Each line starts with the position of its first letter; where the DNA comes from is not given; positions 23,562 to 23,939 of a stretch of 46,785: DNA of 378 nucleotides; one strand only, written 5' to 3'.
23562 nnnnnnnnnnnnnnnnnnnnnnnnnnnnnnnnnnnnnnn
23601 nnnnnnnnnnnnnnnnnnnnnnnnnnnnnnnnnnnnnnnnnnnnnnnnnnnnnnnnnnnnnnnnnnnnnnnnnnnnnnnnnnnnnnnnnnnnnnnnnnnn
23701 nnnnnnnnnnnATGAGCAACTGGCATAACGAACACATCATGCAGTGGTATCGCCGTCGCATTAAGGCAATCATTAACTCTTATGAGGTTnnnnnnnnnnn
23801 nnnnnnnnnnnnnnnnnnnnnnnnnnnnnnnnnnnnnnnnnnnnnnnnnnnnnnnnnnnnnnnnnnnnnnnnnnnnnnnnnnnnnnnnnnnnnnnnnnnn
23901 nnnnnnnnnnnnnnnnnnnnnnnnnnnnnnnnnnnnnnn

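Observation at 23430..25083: Early-gene block of about nine tiny coupled ORFs including hydrophobic peptides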

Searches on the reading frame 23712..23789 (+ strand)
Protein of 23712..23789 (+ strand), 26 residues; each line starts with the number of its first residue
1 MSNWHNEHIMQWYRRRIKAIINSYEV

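Call 9: search_protein_families(library=pfam, max_evalue=1, proteins=[window:23712-23789:+])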
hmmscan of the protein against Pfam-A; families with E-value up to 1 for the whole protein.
window:23712-23789:+ (26 aa): 2 families
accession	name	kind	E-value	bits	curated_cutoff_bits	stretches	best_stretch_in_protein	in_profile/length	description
PF08133.16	Nuclease_act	-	1.2e-08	35.1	25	1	1-18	1-18/26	Anticodon nuclease activator family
PF03873.18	RseA_C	-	0.15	12.7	23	1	6-25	31-50/55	Anti sigma-E protein RseA, C-terminal domain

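Call 10: search_protein_families(library=phrogs, max_evalue=0.01, proteins=[window:23712-23789:+])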
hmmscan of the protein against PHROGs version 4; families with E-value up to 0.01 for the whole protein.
window:23712-23789:+ (26 aa): 2 families
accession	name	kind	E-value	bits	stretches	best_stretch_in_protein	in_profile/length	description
phrog_6763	-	moron, auxiliary metabolic gene and host takeover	2.5e-13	50.6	1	1-20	1-20/26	activator of host PrrC lysyl-tRNA endonuclease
phrog_28068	-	unknown function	0.00016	22.5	1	2-18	12-28/37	-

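Call 11: search_protein_families(library=ncbifam, max_evalue=1, proteins=[window:23712-23789:+])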
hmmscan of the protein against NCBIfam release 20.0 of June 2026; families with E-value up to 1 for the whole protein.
window:23712-23789:+ (26 aa): 0 families

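Call 17: search_dna_similar(query=window:23712-23789:+, collection=phages, mode=protein, max_evalue=10, rows=spread, max_rows=60)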
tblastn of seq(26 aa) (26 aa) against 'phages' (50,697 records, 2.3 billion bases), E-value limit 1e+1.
Records with a match: 808; places in all: 819; records where one place covers at least 80% of the query: 189.
Best place of each record, by identity: >=99% 11; 95-99% 17; 90-95% 88; 80-90% 16; 60-80% 651; <60% 25.
By first word of the organism name: Escherichia 472; Salmonella 135; Shigella 73; Enterobacteria 40; Yersinia 25; Citrobacter 20; Tequatrovirus 10; Klebsiella 7; Enterobacter 4; Veterinaerplatzvirus 4; and 12 more.
By host as written in the record: Escherichia coli 206; - 161; Escherichia coli B 25; Shigella sp. 18; Escherichia coli K-12 17; Shigella flexneri 14; Yersinia pseudotuberculosis 14; Citrobacter freundii 12; and 172 more.
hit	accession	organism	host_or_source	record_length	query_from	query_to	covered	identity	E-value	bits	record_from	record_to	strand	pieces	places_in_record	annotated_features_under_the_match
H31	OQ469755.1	Salmonella phage vB_SenS_ST1UNAM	Salmonella sp.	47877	1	26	100%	100.0%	1e-10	58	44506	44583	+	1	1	anticodon nuclease activator family protein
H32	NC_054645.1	Salmonella phage LPST10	Salmonella enterica serovar Typhimurium ...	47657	1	26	100%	96.2%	2e-9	54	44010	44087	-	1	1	none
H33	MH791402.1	Salmonella phage Segz_1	Salmonella enterica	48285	1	26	100%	92.3%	1e-8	52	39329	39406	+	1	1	none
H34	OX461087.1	Escherichia phage EcoIv28_Lewi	wastewater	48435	1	26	100%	92.3%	2e-8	52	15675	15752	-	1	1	record has no annotation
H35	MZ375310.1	Salmonella phage seszw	-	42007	1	26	100%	92.3%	2e-8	51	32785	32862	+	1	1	none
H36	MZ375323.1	Salmonella phage seszw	-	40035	1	26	100%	92.3%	2e-8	51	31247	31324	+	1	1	none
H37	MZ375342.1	Salmonella phage seszw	-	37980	1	26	100%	92.3%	2e-8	51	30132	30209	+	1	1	none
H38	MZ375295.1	Salmonella phage seszw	-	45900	1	26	100%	92.3%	3e-8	51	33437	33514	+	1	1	none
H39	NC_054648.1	Salmonella phage vB_Se_STGO-35-1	Salmonella enterica subsp. enterica ...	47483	1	24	92%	100.0%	1e-8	52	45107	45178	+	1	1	activator of host PrrC lysyl-tRNA endonuclease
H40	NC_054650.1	Shigella phage DS8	Shigella flexneri strain ATCC 29903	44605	1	26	100%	84.6%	1e-6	46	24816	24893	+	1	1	none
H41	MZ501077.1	Escherichia phage IsaakIselin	Escherichia coli K-12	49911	1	23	88%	73.9%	5e-5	42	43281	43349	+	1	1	hypothetical protein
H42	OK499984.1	Escherichia phage vB_EcoD_Mishu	Escherichia Coli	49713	1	23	88%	73.9%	1e-4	40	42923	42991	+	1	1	hypothetical protein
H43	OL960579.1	Escherichia phage vB_EcoS_SA30RD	Escherichia coli O163:H19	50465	1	23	88%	69.6%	1e-4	41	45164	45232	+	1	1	hypothetical protein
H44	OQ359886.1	Salmonella phage vB_SenS_UTK0007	Salmonella enterica subsp. enterica ...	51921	1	23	88%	65.2%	7e-4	39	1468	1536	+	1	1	none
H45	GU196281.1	Escherichia phage K1ind3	Escherichia coli O18:K1:H7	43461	1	19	73%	68.4%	1e-2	35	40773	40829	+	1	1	none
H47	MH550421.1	Enterobacteria phage T6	Escherichia coli B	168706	1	18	69%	66.7%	6e-2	33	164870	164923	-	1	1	stp: activator of host PrrC lysyl-tRNA endonuclease | ndd: nucleoid disruption protein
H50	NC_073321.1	Escherichia phage ZCEC5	Escherichia coli O157:H7 NCTC 12900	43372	2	19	69%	66.7%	7e-2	33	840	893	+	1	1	none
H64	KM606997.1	Enterobacteria phage RB7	Escherichia coli B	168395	1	19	73%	63.2%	4e-2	34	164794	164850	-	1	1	stp: activator of host PrrC lysyl-tRNA endonuclease | ndd: nucleoid disruption protein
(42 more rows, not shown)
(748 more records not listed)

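Call 23: get_annotated_region(hit=H47, flank=300)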
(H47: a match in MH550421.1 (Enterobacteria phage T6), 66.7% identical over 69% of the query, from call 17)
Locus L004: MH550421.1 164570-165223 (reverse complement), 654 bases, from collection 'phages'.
description: Enterobacteria phage T6, complete genome.
organism: Enterobacteria phage T6 (NCBI taxid 10666)
taxonomy: Viruses; Duplodnaviria; Heunggongvirae; Uroviricota; Caudoviricetes; Straboviridae; Tevenvirinae; Tequatrovirus; Tequatrovirus T6
host: Escherichia coli B; source: -; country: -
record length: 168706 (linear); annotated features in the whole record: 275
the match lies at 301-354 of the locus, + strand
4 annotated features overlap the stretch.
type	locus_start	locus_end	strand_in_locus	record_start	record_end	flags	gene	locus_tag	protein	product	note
CDS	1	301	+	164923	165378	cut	ndd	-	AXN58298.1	nucleoid disruption protein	Ndd; binds host HU protein and host DNA to the membrane prior to degradation; ndd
CDS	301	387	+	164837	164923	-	stp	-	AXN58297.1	activator of host PrrC lysyl-tRNA endonuclease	Stp; Stp polypeptide activates host PrrC lysyl-tRNA restriction system; mutations suppress lethality on prr hosts of T4 ...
CDS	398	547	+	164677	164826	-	ac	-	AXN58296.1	acridine resistance protein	Ac; predicted membrane protein; ac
CDS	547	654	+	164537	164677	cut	-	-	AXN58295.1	putative membrane protein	gp52.1; 52.1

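Call 25: get_annotated_region(hit=H64, flank=200)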
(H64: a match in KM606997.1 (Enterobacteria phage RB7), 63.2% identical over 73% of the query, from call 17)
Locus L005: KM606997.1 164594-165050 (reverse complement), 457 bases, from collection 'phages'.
description: Enterobacteria phage RB7, complete genome.
organism: Enterobacteria phage RB7 (NCBI taxid 697291)
taxonomy: Viruses; Duplodnaviria; Heunggongvirae; Uroviricota; Caudoviricetes; Straboviridae; Tevenvirinae; Tequatrovirus; Tequatrovirus RB3
host: Escherichia coli B; source: -; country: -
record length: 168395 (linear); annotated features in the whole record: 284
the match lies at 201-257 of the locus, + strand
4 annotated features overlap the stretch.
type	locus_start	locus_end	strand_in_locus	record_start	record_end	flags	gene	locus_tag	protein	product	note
CDS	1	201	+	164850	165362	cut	ndd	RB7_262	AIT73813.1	nucleoid disruption protein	D2b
CDS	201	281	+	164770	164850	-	stp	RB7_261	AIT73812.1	activator of host PrrC lysyl-tRNA endonuclease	-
CDS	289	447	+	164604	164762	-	ac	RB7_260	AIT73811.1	acridine resistance protein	-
CDS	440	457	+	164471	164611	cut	-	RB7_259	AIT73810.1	hypothetical protein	52.1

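Call 26: get_annotated_region(hit=H41, flank=2500)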
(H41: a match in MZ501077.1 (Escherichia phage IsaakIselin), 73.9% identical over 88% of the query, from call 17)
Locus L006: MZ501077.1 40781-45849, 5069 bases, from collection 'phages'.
description: Escherichia phage IsaakIselin, complete genome.
organism: Escherichia phage IsaakIselin (NCBI taxid 2851974)
taxonomy: Viruses; Duplodnaviria; Heunggongvirae; Uroviricota; Caudoviricetes; Drexlerviridae; Tempevirinae; Henuseptimavirus
host: Escherichia coli K-12; source: sewage plant inflow; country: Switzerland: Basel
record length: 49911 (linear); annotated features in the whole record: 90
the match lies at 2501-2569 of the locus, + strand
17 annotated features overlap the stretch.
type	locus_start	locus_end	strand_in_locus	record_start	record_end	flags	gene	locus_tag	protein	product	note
CDS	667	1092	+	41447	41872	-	-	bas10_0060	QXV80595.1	hypothetical protein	-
CDS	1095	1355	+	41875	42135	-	-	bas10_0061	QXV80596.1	hypothetical protein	-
CDS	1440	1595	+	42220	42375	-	-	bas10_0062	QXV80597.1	hypothetical protein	-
CDS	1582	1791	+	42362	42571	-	-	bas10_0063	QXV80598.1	hypothetical protein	-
CDS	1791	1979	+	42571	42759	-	-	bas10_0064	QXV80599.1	hypothetical protein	-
CDS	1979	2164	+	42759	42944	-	-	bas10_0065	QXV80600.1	hypothetical protein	-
CDS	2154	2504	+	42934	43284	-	-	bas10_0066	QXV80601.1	hypothetical protein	-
CDS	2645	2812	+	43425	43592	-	-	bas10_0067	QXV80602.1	hypothetical protein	-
CDS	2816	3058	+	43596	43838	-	-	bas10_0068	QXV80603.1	hypothetical protein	-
CDS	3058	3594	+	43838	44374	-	-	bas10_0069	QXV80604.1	polynucleotide kinase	-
CDS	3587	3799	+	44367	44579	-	-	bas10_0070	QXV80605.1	hypothetical protein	-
CDS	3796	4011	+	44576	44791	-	-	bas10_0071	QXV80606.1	hypothetical protein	-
CDS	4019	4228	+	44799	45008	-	-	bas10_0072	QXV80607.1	hypothetical protein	-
CDS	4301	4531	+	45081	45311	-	-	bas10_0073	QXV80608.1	hypothetical protein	-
CDS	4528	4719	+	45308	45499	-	-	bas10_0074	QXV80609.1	hypothetical protein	-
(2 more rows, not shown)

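Call 35: get_annotated_region(hit=H37, flank=3000)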
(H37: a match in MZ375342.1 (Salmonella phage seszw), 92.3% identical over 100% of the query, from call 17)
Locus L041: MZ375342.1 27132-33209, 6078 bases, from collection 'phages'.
description: Mutant Salmonella phage seszw clone seszw_240S, complete genome.
organism: Salmonella phage seszw (NCBI taxid 2865759)
taxonomy: Viruses; Duplodnaviria; Heunggongvirae; Uroviricota; Caudoviricetes; Skatevirus
host: -; source: -; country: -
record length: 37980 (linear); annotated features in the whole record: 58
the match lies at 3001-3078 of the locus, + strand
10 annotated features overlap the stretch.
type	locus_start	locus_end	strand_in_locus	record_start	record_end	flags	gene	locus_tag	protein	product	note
CDS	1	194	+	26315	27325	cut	-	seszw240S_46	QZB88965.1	DNA primase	DNA primase [Salmonella phage Skate]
CDS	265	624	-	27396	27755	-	-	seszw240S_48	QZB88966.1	hypothetical protein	hypothetical protein CPT_Skate_078 [Salmonella phage Skate]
CDS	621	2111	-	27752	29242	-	-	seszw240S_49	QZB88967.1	replicative DNA helicase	replicative DNA helicase [Salmonella phage LPST10]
CDS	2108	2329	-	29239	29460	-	-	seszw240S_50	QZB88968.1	hypothetical protein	hypothetical protein CPT_Skate_080 [Salmonella phage Skate]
CDS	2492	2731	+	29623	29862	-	-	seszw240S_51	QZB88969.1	putative membrane protein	putative membrane protein [Salmonella phage Skate]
CDS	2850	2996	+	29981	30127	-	-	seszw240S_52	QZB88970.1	hypothetical protein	hypothetical protein CPT_Skate_082 [Salmonella phage Skate]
CDS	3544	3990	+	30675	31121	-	-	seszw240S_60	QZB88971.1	hypothetical protein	hypothetical protein [Escherichia phage C1]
CDS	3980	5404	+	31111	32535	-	-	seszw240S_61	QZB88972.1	terminase large subunit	terminase large subunit [Salmonella phage IME207]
CDS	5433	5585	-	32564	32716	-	-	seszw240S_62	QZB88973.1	hypothetical protein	hypothetical protein CPT_Skate_003 [Salmonella phage Skate]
CDS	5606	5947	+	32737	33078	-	-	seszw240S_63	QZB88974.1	hypothetical protein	hypothetical protein VIP0003 [Salmonella phage Vi II-E1]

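Call 36: get_annotated_region(hit=H38, flank=3000)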
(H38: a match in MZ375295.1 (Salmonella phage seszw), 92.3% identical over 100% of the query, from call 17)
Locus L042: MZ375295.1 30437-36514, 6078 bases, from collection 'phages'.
description: Mutant Salmonella phage seszw clone seszw_10L, complete genome.
organism: Salmonella phage seszw (NCBI taxid 2865759)
taxonomy: Viruses; Duplodnaviria; Heunggongvirae; Uroviricota; Caudoviricetes; Skatevirus
host: -; source: -; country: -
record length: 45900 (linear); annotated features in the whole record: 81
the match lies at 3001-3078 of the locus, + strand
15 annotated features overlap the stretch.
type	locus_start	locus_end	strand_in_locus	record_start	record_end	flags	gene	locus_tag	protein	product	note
CDS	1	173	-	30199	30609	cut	-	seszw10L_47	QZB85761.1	hypothetical protein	hypothetical protein CPT_Skate_077 [Salmonella phage Skate]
CDS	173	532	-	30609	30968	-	-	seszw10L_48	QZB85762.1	hypothetical protein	hypothetical protein CPT_Skate_078 [Salmonella phage Skate]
CDS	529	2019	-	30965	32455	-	-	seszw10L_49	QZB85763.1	replicative DNA helicase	replicative DNA helicase [Salmonella phage LPST10]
CDS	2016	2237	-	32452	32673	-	-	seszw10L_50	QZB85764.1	hypothetical protein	hypothetical protein CPT_Skate_080 [Salmonella phage Skate]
CDS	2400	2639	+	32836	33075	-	-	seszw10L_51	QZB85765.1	putative membrane protein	putative membrane protein [Salmonella phage Skate]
CDS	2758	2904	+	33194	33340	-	-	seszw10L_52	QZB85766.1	hypothetical protein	hypothetical protein CPT_Skate_082 [Salmonella phage Skate]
CDS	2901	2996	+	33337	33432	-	-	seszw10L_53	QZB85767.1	membrane protein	membrane protein [Salmonella phage Skate]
CDS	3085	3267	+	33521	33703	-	-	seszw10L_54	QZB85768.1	hypothetical protein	hypothetical protein Sf11_gp78 [Shigella phage Sf11 SMD-2017]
CDS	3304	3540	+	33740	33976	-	-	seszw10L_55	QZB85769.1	hypothetical protein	hypothetical protein LPST10_00080 [Salmonella phage LPST10]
CDS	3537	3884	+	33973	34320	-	-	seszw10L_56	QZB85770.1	hypothetical protein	hypothetical protein [Shigella phage DS8]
CDS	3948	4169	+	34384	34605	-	-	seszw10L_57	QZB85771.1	hypothetical protein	hypothetical protein Seszw_50 [Salmonella phage Seszw_1]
CDS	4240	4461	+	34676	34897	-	-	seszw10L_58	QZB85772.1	hypothetical protein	hypothetical protein Sf11_gp74 [Shigella phage Sf11 SMD-2017]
CDS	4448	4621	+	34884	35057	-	-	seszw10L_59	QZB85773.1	hypothetical protein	hypothetical protein [Shigella phage DS8]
CDS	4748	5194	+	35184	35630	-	-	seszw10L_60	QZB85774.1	hypothetical protein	hypothetical protein [Escherichia phage C1]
CDS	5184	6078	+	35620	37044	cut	-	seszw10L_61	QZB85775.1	terminase large subunit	terminase large subunit [Salmonella phage IME207]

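Call 64: search_protein_families(library=pfam, max_evalue=0.001, proteins=[L042:3948-4166:+])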
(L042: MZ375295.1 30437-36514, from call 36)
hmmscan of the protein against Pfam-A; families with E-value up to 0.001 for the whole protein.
L042:3948-4166:+ (73 aa): 0 families

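Call 65: search_protein_families(library=phrogs, max_evalue=0.00001, proteins=[L042:3948-4166:+])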
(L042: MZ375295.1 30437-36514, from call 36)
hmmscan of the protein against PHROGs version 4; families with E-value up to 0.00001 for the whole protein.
L042:3948-4166:+ (73 aa): 0 families

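Call 78: get_annotated_region(hit=H45, flank=1500)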
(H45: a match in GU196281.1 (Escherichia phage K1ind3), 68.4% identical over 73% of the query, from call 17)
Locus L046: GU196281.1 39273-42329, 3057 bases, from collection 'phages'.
description: Escherichia phage K1ind3, complete genome.
organism: Escherichia phage K1ind3 (NCBI taxid 698490)
taxonomy: Viruses; Duplodnaviria; Heunggongvirae; Uroviricota; Caudoviricetes; Guernseyvirinae; Kagunavirus; Kagunavirus K1ind2
host: Escherichia coli O18:K1:H7; source: -; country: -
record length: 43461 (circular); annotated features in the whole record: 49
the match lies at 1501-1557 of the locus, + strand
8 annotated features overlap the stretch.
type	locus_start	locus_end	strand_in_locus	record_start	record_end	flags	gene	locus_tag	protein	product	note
CDS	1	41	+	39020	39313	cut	-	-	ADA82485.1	hypothetical protein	ORF38; similar to SETP3 and KS5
CDS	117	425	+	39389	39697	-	-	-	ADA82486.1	putative holin-like, class II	ORF39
CDS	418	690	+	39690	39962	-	-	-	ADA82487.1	putative holin-like, class I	ORF40; similar to SETP3 and KS5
CDS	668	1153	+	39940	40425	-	-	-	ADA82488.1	putative endolysin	ORF41; similar to SETP3 and KS5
CDS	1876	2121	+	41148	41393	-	-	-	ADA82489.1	hypothetical protein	ORF42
CDS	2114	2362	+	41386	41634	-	-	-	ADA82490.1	hypothetical protein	ORF43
CDS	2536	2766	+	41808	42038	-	-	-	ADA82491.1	hypothetical protein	ORF44; similar to P2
CDS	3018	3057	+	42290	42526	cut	-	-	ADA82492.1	hypothetical protein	ORF45; similar to KS5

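Call 79: get_annotated_region(hit=H44, flank=1500)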
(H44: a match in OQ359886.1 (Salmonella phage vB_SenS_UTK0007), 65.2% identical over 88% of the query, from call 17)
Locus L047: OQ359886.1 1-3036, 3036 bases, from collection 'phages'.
description: Salmonella phage vB_SenS_UTK0007, complete genome.
organism: Salmonella phage vB_SenS_UTK0007 (NCBI taxid 3028905)
taxonomy: Viruses; Duplodnaviria; Heunggongvirae; Uroviricota; Caudoviricetes; Drexlerviridae; Tempevirinae; Tlsvirus
host: Salmonella enterica subsp. enterica serovar Saintpaul str. FSL S5-0369; source: -; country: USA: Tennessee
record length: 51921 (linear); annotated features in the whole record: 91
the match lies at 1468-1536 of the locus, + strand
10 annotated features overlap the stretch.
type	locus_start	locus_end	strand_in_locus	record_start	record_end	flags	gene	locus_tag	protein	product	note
CDS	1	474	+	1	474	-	-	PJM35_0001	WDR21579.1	hypothetical protein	-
CDS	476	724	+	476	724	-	-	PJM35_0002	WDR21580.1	hypothetical protein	-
CDS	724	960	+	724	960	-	-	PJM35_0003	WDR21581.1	hypothetical protein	-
CDS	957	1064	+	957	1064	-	-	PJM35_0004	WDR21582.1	hypothetical protein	-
CDS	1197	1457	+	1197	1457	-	-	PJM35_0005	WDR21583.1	hypothetical protein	-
CDS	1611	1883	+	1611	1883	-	-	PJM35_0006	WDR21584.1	hypothetical protein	-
CDS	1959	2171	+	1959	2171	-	-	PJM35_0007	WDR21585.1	hypothetical protein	-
CDS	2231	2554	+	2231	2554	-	-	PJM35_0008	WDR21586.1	hypothetical protein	-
CDS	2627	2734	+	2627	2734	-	-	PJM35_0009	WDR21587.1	hypothetical protein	-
CDS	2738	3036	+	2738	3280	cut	-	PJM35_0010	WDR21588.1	polynucleotide kinase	-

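Call 80: get_annotated_region(hit=H50, flank=1500)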
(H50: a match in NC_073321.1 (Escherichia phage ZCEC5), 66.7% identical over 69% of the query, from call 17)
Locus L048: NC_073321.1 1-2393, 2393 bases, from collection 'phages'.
description: Escherichia phage ZCEC5, complete genome.
organism: Escherichia phage ZCEC5 (NCBI taxid 2530021)
taxonomy: Viruses; Duplodnaviria; Heunggongvirae; Uroviricota; Caudoviricetes; Guernseyvirinae; Kagunavirus
host: Escherichia coli O157:H7 NCTC 12900; source: freshwater; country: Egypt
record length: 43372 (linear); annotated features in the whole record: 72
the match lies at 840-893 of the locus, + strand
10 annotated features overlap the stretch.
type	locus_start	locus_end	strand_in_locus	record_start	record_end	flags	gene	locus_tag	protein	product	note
CDS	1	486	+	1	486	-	-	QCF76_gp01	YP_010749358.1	endolysin of lysozyme superfamily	-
CDS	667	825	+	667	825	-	-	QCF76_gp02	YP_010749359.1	hypothetical protein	-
CDS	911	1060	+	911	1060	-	-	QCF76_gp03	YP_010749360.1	hypothetical protein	-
CDS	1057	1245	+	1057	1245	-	-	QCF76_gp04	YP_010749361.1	hypothetical protein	-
CDS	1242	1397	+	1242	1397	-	-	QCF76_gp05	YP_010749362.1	hypothetical protein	-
CDS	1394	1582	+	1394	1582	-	-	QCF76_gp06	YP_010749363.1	hypothetical protein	-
CDS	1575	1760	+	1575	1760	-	-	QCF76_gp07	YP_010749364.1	hypothetical protein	-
CDS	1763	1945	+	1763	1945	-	-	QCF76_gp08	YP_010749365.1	hypothetical protein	-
CDS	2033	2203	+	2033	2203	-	-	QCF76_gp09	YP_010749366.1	hypothetical protein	-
CDS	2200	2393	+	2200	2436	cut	-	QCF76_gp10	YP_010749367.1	hypothetical protein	-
